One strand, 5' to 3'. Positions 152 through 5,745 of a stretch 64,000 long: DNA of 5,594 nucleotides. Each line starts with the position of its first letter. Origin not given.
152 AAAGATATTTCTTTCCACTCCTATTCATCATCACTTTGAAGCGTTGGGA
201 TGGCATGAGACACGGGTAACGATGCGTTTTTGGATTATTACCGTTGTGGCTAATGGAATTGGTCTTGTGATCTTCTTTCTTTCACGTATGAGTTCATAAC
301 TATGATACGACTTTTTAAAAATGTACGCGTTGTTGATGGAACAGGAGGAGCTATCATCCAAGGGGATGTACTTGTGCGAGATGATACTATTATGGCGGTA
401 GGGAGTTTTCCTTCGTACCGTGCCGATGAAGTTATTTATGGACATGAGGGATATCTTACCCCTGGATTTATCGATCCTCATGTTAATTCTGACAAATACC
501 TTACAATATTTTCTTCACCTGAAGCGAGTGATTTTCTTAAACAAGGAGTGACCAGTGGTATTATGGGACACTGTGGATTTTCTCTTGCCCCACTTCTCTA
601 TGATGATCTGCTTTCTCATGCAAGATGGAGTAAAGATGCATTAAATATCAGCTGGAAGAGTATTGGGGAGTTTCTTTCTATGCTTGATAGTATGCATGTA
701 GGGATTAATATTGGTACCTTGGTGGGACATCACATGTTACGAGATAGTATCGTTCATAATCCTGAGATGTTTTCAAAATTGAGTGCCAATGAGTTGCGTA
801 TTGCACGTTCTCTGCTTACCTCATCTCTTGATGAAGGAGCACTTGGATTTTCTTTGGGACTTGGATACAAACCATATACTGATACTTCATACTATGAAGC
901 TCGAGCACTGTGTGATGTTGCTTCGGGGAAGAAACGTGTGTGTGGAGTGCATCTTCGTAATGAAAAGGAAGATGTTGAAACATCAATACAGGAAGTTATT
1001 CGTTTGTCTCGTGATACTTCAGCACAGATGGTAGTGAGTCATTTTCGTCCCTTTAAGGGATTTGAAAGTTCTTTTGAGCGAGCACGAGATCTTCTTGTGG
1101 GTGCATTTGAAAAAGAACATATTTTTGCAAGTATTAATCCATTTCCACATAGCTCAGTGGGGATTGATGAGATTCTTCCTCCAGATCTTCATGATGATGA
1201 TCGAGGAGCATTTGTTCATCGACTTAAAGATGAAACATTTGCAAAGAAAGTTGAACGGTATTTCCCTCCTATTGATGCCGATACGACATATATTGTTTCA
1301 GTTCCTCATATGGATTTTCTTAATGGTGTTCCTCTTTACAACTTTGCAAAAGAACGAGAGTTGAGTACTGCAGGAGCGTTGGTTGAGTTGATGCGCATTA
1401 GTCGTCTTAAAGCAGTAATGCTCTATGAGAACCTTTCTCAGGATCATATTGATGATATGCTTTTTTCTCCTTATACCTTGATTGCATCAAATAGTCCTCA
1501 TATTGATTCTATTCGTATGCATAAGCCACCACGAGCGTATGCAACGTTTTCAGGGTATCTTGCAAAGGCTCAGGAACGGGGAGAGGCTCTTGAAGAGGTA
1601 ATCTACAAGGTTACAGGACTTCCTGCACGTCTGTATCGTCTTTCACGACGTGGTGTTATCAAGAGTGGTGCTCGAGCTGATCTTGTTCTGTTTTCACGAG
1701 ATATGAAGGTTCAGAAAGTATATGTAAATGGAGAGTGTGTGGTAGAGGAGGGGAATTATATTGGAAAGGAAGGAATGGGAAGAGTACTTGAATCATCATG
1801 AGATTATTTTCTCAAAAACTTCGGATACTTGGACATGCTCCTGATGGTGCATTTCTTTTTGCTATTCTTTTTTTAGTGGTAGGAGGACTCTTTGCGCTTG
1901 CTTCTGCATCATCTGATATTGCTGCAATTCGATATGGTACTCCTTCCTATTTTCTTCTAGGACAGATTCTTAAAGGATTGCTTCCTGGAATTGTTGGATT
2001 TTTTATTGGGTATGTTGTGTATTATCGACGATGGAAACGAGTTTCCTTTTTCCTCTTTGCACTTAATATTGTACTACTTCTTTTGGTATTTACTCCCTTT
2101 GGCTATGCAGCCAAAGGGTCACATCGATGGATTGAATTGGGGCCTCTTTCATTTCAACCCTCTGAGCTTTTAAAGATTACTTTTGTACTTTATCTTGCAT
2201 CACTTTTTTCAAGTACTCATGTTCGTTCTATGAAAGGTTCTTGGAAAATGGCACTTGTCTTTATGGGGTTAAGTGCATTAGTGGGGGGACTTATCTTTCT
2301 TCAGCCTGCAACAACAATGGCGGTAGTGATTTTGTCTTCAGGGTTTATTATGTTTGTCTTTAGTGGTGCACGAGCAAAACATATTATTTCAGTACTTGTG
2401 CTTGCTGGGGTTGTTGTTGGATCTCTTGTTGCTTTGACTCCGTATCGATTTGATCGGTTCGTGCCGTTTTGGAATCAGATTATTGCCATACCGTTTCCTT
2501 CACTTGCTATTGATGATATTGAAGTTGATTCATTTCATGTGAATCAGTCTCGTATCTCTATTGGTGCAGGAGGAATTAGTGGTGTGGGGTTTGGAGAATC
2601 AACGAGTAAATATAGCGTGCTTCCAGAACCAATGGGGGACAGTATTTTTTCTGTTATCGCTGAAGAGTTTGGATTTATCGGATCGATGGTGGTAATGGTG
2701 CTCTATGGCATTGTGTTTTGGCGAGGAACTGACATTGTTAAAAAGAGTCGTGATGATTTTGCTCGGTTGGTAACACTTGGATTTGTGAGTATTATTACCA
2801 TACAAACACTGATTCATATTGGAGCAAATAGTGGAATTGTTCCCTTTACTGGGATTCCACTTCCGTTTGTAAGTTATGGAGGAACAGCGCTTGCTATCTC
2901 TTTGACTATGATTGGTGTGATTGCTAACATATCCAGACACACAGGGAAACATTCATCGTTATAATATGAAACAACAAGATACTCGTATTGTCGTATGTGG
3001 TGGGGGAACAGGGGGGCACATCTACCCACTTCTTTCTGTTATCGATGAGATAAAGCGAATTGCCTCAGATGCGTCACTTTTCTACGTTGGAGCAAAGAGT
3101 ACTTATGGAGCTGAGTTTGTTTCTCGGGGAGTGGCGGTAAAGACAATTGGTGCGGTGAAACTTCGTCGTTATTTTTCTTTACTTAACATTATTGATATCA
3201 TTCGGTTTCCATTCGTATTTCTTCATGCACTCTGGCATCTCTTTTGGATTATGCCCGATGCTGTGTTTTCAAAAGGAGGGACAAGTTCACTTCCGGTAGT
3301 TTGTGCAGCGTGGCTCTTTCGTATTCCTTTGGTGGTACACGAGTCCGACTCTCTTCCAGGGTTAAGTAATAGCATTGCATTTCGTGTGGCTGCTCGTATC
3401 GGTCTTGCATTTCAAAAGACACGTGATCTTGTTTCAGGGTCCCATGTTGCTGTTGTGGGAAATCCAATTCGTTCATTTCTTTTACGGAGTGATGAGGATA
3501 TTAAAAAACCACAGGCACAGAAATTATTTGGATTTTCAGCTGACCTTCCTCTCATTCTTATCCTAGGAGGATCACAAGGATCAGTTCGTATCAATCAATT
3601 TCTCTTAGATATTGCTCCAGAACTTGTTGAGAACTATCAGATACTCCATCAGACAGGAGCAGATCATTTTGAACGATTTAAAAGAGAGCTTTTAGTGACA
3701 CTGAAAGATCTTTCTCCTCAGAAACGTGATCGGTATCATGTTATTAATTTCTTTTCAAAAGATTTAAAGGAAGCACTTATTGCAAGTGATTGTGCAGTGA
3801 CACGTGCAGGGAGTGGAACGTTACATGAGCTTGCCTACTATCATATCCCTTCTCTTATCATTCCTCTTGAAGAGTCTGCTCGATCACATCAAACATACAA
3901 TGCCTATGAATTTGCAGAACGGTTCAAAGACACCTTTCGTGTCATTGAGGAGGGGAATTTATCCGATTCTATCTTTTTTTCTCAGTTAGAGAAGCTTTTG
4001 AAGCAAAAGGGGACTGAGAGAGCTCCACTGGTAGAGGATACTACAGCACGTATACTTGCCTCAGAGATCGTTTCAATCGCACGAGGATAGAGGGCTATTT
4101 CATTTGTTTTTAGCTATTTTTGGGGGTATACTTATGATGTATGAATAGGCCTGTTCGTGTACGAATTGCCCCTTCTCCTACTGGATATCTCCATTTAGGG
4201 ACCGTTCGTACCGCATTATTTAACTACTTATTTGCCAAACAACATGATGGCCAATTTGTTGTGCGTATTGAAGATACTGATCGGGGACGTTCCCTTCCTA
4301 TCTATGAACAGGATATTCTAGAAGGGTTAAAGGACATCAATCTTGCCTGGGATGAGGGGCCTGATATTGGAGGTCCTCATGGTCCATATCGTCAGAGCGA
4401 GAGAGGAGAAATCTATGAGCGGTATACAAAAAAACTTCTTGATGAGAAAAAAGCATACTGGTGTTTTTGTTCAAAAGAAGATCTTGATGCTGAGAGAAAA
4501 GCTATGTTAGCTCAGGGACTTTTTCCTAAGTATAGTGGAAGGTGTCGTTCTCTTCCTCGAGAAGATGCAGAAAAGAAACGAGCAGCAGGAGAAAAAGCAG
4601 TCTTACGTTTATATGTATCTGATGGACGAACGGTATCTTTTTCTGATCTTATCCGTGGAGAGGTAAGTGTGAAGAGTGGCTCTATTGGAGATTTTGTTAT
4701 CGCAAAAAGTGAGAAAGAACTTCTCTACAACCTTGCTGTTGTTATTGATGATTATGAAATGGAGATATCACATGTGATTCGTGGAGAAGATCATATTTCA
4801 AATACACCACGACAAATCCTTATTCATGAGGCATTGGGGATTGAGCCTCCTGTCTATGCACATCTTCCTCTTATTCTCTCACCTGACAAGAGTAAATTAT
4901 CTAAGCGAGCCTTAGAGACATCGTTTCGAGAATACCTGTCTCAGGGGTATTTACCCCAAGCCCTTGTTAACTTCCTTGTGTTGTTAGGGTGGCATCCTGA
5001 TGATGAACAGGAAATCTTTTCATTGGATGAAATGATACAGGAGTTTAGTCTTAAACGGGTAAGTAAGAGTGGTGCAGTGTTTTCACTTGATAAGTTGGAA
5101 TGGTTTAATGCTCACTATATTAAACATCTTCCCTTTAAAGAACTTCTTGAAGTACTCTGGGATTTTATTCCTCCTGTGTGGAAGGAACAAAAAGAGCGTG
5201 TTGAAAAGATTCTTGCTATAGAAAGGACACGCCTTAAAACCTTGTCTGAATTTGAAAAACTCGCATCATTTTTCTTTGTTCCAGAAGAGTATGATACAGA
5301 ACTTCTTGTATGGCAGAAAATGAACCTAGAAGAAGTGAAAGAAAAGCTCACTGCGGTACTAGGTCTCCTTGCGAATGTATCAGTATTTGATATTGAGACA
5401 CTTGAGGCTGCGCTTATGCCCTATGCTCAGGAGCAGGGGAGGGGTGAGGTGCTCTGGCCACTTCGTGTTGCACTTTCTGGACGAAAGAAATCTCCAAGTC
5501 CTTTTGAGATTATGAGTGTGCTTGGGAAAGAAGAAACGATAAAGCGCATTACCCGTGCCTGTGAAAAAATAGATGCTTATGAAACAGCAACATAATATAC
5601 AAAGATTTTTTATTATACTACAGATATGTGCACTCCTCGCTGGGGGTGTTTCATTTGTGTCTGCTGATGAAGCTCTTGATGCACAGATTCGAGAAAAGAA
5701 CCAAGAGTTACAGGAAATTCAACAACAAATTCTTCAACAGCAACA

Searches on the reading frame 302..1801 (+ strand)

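Call 75: search_protein_families(library=pfam, proteins=[window:302-1801:+], max_evalue=0.00001)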
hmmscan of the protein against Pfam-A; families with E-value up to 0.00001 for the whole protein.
window:302-1801:+ (499 aa): 2 families
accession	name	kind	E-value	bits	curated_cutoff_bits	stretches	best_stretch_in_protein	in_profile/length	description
PF07969.17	Amidohydro_3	-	3.5e-14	53.6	29.7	1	424-480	403-471/472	Amidohydrolase family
PF01979.26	Amidohydro_1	-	1.8e-09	37.7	25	1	423-479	276-344/345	Amidohydrolase family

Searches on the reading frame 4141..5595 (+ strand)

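Call 75: search_protein_families(library=pfam, proteins=[window:4141-5595:+], max_evalue=0.00001)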
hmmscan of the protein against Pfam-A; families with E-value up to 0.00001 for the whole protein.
window:4141-5595:+ (484 aa): 2 families
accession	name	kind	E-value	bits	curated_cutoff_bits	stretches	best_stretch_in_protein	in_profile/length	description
PF00749.27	tRNA-synt_1c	-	3.8e-98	328.7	23.4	1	5-321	2-314/314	tRNA synthetases class I (E and Q), catalytic domain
PF19269.4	Anticodon_2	-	1.8e-32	113.1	23.6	1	339-473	6-140/141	Anticodon binding domain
